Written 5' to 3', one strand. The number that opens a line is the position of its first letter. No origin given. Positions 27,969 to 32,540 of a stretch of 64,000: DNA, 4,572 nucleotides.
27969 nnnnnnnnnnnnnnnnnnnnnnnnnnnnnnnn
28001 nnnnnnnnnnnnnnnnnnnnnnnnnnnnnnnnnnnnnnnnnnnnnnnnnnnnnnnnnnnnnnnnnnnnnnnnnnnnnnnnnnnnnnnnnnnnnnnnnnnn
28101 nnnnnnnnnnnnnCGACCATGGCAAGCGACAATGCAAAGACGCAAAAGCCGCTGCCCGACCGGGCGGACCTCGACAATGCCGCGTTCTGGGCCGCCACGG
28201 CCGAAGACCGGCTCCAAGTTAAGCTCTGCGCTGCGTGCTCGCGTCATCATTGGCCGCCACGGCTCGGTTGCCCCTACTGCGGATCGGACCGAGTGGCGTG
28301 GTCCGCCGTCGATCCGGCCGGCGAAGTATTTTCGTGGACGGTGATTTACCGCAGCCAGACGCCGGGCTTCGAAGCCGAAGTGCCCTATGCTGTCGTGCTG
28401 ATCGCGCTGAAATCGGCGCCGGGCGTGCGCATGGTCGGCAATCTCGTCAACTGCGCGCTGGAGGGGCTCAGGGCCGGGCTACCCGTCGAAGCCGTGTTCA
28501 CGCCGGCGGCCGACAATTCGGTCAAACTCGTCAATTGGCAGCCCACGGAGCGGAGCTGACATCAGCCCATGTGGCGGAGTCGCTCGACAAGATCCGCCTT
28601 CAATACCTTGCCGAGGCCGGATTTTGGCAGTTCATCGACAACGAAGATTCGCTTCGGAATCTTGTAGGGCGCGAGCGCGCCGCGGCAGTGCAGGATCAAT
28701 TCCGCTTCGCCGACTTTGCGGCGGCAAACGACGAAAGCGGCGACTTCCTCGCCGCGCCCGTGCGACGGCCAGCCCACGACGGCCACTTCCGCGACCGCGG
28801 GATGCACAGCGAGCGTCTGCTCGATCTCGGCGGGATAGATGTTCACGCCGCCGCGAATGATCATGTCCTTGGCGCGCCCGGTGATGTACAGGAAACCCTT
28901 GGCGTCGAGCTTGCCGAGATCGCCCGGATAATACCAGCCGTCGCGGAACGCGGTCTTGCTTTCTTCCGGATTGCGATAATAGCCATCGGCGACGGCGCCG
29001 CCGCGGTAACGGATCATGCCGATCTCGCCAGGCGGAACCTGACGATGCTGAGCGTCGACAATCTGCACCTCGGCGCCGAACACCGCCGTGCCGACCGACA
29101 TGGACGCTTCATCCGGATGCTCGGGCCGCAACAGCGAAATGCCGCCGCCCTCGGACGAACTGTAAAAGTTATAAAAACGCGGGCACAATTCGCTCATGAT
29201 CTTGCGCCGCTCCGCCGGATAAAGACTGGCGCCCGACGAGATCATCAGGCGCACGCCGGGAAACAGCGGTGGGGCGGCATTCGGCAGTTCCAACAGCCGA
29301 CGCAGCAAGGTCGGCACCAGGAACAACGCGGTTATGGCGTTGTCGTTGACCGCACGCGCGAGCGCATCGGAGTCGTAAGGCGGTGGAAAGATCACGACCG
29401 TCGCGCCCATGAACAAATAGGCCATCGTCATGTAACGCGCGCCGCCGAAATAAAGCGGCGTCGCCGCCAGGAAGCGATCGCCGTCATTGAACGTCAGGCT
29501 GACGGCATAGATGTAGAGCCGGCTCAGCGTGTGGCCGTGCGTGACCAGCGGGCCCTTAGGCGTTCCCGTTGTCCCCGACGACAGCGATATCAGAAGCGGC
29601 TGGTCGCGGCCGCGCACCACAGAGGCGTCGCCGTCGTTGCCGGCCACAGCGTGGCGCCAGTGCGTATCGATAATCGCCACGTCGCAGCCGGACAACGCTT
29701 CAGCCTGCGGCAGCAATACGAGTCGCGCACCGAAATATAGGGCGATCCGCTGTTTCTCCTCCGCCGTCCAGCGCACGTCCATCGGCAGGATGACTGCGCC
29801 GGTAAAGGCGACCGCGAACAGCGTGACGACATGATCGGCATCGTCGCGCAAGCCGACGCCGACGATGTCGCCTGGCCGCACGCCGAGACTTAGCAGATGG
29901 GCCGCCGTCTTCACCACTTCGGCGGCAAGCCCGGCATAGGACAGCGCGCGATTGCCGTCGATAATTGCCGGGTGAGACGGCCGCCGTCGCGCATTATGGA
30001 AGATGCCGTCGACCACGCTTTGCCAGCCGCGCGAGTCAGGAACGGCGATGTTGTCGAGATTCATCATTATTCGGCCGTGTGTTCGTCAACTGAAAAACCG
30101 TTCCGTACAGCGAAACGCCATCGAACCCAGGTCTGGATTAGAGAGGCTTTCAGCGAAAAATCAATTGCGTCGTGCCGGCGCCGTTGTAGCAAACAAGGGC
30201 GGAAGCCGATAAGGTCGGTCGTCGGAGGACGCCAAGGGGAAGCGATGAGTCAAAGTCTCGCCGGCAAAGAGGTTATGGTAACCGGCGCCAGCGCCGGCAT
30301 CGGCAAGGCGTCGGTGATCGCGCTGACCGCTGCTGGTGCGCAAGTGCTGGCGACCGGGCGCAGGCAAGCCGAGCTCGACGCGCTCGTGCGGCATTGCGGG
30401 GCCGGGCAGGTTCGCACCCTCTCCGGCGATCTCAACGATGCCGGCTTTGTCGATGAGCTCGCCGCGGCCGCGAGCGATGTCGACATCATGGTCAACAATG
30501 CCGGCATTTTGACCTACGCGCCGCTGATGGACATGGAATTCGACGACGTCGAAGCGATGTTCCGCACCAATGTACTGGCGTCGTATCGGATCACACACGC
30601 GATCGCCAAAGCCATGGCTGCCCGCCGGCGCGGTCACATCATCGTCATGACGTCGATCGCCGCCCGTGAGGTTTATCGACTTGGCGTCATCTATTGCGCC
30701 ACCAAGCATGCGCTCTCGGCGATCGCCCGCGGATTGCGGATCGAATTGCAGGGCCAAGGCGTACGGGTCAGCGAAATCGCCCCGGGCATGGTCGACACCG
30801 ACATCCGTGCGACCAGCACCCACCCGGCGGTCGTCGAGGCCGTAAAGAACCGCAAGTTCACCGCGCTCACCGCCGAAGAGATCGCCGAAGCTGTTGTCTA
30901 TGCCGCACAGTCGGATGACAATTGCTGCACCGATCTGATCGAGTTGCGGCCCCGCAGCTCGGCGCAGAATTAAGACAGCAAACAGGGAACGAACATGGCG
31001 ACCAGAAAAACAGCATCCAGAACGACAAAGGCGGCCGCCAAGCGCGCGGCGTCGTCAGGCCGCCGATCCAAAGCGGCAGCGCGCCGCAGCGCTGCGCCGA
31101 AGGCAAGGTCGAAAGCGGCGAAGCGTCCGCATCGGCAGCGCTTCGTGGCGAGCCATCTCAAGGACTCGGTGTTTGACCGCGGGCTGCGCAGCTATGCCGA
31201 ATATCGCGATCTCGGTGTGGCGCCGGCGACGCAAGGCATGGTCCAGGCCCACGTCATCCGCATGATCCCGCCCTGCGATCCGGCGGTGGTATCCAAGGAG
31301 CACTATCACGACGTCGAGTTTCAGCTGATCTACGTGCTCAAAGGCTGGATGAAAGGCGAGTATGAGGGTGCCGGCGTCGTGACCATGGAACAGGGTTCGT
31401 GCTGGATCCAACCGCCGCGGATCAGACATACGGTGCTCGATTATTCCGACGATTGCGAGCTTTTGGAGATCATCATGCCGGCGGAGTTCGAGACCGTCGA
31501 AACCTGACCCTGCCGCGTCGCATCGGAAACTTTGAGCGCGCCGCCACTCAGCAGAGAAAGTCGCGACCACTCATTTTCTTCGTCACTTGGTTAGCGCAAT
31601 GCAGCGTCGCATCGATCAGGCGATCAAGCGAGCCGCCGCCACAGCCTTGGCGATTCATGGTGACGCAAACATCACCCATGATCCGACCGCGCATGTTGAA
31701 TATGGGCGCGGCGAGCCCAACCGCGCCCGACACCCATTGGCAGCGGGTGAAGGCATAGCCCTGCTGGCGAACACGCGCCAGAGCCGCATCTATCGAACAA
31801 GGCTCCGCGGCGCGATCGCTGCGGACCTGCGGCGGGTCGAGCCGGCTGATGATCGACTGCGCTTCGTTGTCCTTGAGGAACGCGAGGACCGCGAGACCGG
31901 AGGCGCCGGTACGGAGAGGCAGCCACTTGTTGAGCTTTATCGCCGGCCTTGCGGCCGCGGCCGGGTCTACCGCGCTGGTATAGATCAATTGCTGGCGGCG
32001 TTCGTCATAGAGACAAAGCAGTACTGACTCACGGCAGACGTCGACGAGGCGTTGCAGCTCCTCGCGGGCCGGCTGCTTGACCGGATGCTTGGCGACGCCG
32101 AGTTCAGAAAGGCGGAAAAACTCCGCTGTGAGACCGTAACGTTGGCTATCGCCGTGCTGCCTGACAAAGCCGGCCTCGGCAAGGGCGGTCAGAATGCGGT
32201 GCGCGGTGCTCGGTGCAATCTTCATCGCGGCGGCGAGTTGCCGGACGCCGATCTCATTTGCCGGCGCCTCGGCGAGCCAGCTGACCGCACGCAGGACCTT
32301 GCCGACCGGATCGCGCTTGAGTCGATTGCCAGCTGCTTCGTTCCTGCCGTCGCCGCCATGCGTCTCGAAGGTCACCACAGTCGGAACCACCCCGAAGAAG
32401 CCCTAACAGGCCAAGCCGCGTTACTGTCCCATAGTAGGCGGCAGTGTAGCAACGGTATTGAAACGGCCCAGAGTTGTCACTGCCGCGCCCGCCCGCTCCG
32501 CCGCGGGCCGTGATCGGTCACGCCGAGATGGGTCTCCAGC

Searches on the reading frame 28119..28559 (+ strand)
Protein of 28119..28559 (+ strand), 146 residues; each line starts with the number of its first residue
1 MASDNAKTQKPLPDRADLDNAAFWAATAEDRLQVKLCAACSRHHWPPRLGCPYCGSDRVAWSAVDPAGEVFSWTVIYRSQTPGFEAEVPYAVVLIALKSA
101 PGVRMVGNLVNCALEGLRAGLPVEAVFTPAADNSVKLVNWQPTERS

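Call 36: search_protein_families(library=pfam, proteins=[window:28119-28559:+], max_evalue=0.00001)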
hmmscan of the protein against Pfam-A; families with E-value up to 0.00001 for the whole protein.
window:28119-28559:+ (146 aa): 2 families
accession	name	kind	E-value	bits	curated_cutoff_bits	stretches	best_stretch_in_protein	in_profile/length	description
PF01796.24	OB_ChsH2_C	-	3.3e-17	62.6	27.1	1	61-127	1-64/65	ChsH2, C-terminal OB-fold domain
PF12172.15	zf-ChsH2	-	4.7e-09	36.3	23.2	1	24-59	1-36/37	ChsH2, rubredoxin-like zinc ribbon domain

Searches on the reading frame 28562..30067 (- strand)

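Call 36: search_protein_families(library=pfam, proteins=[window:28562-30067:-], max_evalue=0.00001)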
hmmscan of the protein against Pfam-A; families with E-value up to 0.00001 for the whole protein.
window:28562-30067:- (501 aa): 2 families
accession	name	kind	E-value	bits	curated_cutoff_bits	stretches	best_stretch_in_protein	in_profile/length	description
PF00501.34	AMP-binding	-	2.2e-65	221.4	29.9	1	23-364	2-384/384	AMP-binding enzyme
PF13193.12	AMP-binding_C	-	2.4e-18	67.3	24.5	1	414-487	1-76/76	AMP-binding enzyme C-terminal domain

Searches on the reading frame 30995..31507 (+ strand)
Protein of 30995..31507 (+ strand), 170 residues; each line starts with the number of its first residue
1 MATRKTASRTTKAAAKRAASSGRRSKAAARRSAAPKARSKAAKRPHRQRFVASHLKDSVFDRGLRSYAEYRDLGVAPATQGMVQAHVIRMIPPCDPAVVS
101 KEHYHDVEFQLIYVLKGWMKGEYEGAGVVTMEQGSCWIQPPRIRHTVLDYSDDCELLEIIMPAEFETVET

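Call 37: search_protein_families(library=pfam, proteins=[window:30995-31507:+], max_evalue=0.00001)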
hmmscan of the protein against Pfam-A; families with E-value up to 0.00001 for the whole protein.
window:30995-31507:+ (170 aa): 1 family
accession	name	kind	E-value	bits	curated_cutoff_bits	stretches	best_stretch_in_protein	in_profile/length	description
PF07883.17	Cupin_2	-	1.2e-07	31.7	27.2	1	99-159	10-69/70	Cupin domain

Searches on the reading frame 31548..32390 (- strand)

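Call 37: search_protein_families(library=pfam, proteins=[window:31548-32390:-], max_evalue=0.00001)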
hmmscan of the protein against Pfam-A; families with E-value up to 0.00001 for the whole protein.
window:31548-32390:- (280 aa): 2 families
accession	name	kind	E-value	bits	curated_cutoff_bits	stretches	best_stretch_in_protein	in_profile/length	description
PF01614.24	IclR_C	-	7.9e-16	58.5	24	1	100-270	5-173/174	Bacterial transcriptional regulator IclR C-terminal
PF09339.16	HTH_IclR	-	9.1e-09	35.4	22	1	31-79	4-51/52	IclR helix-turn-helix domain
